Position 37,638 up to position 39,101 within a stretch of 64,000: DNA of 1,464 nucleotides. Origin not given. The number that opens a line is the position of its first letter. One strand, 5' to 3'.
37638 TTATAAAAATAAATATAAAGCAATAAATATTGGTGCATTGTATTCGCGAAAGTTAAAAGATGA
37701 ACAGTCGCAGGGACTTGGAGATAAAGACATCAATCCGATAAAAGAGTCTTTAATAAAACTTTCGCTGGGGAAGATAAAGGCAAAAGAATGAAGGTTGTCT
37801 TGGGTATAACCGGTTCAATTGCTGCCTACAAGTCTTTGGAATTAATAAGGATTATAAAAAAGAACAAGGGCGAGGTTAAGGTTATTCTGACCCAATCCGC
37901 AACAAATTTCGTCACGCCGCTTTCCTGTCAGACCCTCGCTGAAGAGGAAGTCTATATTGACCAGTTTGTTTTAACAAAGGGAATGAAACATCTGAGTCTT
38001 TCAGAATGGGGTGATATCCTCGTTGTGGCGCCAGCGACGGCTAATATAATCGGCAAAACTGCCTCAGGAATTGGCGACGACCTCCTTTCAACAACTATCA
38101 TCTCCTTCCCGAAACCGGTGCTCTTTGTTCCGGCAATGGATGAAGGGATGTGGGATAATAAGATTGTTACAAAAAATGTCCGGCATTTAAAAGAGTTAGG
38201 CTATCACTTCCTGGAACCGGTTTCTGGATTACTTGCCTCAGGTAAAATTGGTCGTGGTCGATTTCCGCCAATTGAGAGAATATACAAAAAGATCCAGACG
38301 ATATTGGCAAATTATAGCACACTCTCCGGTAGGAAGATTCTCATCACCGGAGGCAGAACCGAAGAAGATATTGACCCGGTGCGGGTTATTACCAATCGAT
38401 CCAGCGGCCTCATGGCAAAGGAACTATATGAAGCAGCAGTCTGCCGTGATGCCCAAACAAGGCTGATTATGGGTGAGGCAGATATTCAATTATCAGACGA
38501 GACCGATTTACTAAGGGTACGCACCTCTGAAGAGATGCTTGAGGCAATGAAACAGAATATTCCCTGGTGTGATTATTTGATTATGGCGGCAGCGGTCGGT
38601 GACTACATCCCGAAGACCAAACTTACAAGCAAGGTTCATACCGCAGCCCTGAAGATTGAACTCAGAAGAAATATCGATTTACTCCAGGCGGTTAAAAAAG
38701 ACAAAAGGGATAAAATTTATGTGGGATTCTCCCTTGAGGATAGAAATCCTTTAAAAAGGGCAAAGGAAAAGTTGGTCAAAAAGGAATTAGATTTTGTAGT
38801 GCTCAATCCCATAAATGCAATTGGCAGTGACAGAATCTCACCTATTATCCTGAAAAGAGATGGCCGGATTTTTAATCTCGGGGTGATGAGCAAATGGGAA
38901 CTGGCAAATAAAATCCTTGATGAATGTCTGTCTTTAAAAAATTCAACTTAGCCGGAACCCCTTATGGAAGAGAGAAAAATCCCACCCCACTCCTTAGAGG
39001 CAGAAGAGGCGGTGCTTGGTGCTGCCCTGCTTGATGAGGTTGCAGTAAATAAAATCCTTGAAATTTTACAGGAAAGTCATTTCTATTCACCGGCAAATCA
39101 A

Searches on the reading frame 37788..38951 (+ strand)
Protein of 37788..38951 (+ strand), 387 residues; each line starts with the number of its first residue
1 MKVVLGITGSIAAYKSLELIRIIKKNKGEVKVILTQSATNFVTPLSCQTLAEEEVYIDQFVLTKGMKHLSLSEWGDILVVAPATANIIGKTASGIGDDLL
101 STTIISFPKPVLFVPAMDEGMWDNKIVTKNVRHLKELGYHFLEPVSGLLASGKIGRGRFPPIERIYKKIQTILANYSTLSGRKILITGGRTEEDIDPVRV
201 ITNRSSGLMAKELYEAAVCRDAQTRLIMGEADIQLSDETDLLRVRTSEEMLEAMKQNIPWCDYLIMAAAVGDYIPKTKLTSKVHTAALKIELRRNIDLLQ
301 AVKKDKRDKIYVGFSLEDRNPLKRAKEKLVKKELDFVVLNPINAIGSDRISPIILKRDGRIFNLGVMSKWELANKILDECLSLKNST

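Call 51: search_protein_families(library=pfam, proteins=[window:37788-38951:+], max_evalue=0.01)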
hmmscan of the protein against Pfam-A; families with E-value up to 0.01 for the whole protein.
window:37788-38951:+ (387 aa): 2 families
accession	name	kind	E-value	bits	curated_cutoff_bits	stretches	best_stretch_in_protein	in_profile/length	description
PF04127.22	DFP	-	4.8e-47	160.6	22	1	179-344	1-171/186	DNA/pantothenate metabolism flavoprotein C-terminal domain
PF02441.25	Flavoprotein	-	3.5e-31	108.4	22.7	1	1-170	1-159/162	Flavoprotein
